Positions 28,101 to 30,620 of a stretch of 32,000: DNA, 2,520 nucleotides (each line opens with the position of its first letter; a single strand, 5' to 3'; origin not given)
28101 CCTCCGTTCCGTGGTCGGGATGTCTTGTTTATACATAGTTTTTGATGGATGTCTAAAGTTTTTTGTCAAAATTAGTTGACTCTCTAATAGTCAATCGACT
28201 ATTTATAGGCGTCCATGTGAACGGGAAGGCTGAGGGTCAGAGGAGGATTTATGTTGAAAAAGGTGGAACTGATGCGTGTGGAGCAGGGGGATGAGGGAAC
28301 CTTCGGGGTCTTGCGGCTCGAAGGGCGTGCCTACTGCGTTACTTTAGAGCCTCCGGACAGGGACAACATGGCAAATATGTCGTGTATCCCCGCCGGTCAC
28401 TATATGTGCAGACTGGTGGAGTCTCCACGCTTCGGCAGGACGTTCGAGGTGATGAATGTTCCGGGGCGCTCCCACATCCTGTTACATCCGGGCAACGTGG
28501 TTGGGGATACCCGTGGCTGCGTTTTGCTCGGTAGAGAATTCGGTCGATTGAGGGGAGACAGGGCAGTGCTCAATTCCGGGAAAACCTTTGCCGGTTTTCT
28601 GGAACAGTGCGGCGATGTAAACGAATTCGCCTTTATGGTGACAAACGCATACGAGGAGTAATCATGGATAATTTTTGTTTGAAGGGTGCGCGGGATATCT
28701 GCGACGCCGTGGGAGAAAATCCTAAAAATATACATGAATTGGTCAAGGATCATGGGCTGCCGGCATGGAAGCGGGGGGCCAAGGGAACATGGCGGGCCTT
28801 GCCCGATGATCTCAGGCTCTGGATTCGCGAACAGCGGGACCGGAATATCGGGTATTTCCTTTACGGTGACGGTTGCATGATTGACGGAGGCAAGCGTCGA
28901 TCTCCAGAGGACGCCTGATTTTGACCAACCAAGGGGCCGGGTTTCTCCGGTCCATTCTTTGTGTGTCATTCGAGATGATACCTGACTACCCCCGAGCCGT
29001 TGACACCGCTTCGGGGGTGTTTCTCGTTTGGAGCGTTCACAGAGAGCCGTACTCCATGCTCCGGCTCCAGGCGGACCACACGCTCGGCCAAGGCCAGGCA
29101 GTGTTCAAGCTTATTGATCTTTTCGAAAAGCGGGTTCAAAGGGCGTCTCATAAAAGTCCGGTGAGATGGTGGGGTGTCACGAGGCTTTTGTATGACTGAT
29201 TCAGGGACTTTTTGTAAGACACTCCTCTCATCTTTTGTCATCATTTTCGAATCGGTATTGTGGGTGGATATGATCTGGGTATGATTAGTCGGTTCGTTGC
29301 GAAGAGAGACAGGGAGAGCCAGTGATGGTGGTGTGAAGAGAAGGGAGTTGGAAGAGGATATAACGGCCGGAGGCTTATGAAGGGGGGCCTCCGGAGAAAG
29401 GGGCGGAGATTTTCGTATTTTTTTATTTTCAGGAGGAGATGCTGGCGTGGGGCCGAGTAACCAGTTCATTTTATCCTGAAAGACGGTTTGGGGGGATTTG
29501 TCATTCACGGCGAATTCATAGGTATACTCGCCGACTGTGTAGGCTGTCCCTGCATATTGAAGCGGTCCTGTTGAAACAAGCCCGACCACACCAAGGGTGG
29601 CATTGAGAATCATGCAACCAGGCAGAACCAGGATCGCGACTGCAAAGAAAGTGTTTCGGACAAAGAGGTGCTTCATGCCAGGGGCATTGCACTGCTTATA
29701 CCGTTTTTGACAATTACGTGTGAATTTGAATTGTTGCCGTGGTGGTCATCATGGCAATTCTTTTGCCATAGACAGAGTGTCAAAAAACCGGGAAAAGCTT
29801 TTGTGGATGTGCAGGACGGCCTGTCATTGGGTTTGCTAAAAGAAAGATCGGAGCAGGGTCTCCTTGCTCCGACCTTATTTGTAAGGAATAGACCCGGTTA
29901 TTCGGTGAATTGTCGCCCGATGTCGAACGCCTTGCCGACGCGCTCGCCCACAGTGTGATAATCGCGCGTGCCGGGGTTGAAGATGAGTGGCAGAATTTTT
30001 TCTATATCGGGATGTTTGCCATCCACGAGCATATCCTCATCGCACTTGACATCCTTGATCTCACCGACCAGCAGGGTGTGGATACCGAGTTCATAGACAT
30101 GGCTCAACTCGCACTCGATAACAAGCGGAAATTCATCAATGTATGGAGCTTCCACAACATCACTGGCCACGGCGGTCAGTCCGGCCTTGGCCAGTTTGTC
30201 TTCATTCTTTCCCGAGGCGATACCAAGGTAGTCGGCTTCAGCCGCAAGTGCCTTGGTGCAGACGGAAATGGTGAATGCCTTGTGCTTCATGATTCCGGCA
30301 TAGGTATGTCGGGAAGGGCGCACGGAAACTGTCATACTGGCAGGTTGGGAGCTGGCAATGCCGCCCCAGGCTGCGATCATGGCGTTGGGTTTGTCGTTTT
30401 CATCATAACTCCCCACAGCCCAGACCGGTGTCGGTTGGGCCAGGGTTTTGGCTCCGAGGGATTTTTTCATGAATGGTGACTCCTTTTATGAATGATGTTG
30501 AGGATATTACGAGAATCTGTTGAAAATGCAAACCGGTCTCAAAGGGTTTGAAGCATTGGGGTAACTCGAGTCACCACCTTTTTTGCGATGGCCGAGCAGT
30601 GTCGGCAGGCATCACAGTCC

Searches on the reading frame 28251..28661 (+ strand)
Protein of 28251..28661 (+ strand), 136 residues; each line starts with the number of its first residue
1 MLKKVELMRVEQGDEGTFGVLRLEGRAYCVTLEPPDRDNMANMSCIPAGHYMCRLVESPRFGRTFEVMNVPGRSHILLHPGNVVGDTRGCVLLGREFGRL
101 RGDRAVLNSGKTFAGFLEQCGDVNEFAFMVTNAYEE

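Call 3: search_protein_families(library=pfam, proteins=[window:28251-28661:+], max_evalue=0.1)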
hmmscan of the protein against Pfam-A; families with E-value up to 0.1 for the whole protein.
window:28251-28661:+ (136 aa): 2 families
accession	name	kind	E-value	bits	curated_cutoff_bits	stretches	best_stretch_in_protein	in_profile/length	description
PF18925.5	DUF5675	-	3.6e-33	114.3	26.7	1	7-120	2-112/114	Family of unknown function (DUF5675)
PF10908.13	Tlde1_dom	-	0.029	15.2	30.1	1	67-95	68-98/120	Tlde1 domain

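Call 5: search_protein_families(library=phrogs, proteins=[window:28251-28661:+], max_evalue=0.01)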
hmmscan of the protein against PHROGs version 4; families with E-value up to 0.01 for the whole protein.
window:28251-28661:+ (136 aa): 1 family
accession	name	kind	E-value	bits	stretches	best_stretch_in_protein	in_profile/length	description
phrog_1501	-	unknown function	4.7e-27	95.7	1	4-130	8-152/159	-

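Call 6: search_protein_families(library=ncbifam, proteins=[window:28251-28661:+], max_evalue=0.01)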
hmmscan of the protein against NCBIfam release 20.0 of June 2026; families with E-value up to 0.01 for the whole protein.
window:28251-28661:+ (136 aa): 0 families

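Call 7: search_protein_families(library=padloc, proteins=[window:28251-28661:+], max_evalue=0.01)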
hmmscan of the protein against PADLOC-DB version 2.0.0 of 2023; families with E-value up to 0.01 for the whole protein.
window:28251-28661:+ (136 aa): 0 families

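Call 37: search_dna_similar(query=window:28251-28661:+, collection=phages, mode=protein, max_evalue=0.001)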
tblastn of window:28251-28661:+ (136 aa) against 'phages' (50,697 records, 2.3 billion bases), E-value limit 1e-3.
Records with a match: 248; places in all: 248; records where one place covers at least 80% of the query: 163.
Best place of each record, by identity: <60% 248.
By first word of the organism name: Vibrio 100; uncultured 32; Bacteroides 32; Cellulophaga 11; Salinibacter 10; bajarodmic 10; Rheinheimera 6; Ralstonia 5; Microvirus 5; Bacteriophage 5; and 19 more.
By host as written in the record: - 78; Bacteroides intestinalis DSM 108646 25; Cellulophaga sp. HaHaR_3_176 9; Homo sapiens 6; Vibrio breoganii 6; Rheinheimera sp. BAL341 6; Vibrio parahaemolyticus 5; Salinibacter ruber M31 4; and 73 more.
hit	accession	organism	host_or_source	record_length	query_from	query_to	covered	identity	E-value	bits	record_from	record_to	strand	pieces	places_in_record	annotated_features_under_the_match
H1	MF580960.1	Salinibacter phage M31CC-1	Salinibacter ruber M31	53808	2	133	97%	38.2%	1e-15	77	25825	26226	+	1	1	hypothetical protein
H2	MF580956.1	Salinibacter phage M8CC-19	Salinibacter ruber M8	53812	2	133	97%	38.2%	1e-15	77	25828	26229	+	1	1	hypothetical protein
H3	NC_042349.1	Salinibacter phage M8CC-19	Salinibacter ruber M8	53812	2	133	97%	38.2%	1e-15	77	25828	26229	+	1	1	hypothetical protein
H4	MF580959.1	Salinibacter phage M8CRM-1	Salinibacter ruber M8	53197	2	133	97%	38.2%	1e-15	77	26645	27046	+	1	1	hypothetical protein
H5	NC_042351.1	Salinibacter phage M8CRM-1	Salinibacter ruber M8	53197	2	133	97%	38.2%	1e-15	77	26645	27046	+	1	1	hypothetical protein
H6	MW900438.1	Vibrio phage vB_ValP_VA-RY-3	Vibrio alginolyticus RY-3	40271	1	122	90%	41.1%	2e-19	88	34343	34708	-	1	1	coil containing protein | hypothetical protein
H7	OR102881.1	Vibrio phage vB_VhaS-MS03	Vibrio harveyi KCTC12724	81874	4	132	95%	38.7%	7e-22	96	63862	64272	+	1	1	hypothetical protein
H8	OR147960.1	Vibrio phage vB_VhaS_R21Y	Vibrio harveyi BVH1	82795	4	132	95%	38.7%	7e-22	96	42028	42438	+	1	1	DUF5675 domain-containing protein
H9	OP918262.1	Vibrio phage LV6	Vibrio harveyi LV6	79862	4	131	94%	39.0%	2e-24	102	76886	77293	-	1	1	hypothetical protein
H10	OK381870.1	Vibrio phage D4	Vibrio harveyi strain VH2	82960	4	130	93%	39.3%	2e-22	97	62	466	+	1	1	hypothetical protein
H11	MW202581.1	Microviridae sp.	Manatee Spring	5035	7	118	82%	43.8%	4e-21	93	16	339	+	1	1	hypothetical protein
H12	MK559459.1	Vibrio phage vB_VcaS_HC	Vibrio campbellii 20150730018-1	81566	4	132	95%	38.0%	1e-20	92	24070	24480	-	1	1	hypothetical protein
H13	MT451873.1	Vibrio phage vB_VhaS-VHB1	Vibrio harveyi BYK0632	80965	5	132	94%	38.2%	7e-19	87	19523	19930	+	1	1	hypothetical protein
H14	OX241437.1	Vibrio phage 424E50-1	Seawater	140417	1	122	90%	40.0%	1e-18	86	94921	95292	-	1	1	putative DUF5675 family protein | putative coil containing protein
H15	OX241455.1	Vibrio phage 501E54-1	Seawater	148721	1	122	90%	40.0%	1e-18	86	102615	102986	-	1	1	putative DUF5675 family protein | putative coil containing protein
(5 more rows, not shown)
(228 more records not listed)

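Call 112: search_solved_structures(query=window:28251-28661:+, max_evalue=1, show_alignments=1)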
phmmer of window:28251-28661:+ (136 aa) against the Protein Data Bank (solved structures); distinct sequences matched with E-value up to 1: 0.

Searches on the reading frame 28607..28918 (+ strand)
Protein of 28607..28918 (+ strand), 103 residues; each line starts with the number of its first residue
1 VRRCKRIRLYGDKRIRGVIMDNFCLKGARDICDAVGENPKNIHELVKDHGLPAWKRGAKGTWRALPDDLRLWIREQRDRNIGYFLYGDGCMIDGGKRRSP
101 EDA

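Call 5: search_protein_families(library=phrogs, proteins=[window:28607-28918:+], max_evalue=0.01)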
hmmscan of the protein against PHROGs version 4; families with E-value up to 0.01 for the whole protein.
window:28607-28918:+ (103 aa): 1 family
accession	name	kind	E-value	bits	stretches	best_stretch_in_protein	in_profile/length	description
phrog_18541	-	unknown function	0.00037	21.1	1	18-79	15-77/81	-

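Call 6: search_protein_families(library=ncbifam, proteins=[window:28607-28918:+], max_evalue=0.01)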
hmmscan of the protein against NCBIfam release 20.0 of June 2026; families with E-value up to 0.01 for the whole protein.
window:28607-28918:+ (103 aa): 0 families

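Call 7: search_protein_families(library=padloc, proteins=[window:28607-28918:+], max_evalue=0.01)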
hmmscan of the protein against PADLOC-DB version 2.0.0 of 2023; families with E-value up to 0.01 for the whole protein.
window:28607-28918:+ (103 aa): 0 families

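Call 70: search_protein_families(library=pfam, proteins=[window:28664-28918:+], max_evalue=0.1)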
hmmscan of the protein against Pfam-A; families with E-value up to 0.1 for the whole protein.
window:28664-28918:+ (84 aa): 1 family
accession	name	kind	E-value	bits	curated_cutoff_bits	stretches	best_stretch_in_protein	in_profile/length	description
PF12728.13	HTH_17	-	6.1e-05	23.6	27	1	11-58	6-51/51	Helix-turn-helix domain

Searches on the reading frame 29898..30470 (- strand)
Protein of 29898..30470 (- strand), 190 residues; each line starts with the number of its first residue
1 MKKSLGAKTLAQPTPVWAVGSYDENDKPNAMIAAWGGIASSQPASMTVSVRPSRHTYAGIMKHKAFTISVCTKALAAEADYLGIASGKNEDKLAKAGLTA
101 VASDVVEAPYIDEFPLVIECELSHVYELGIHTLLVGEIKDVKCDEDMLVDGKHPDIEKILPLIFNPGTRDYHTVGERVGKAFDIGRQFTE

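Call 50: search_protein_families(library=pfam, proteins=[window:29898-30470:-], max_evalue=0.001)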
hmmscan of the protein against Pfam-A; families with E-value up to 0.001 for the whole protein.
window:29898-30470:- (190 aa): 1 family
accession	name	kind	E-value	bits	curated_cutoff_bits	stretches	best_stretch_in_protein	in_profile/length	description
PF01613.24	Flavin_Reduct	-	4.4e-28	98.8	27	1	13-148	5-138/153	Flavin reductase like domain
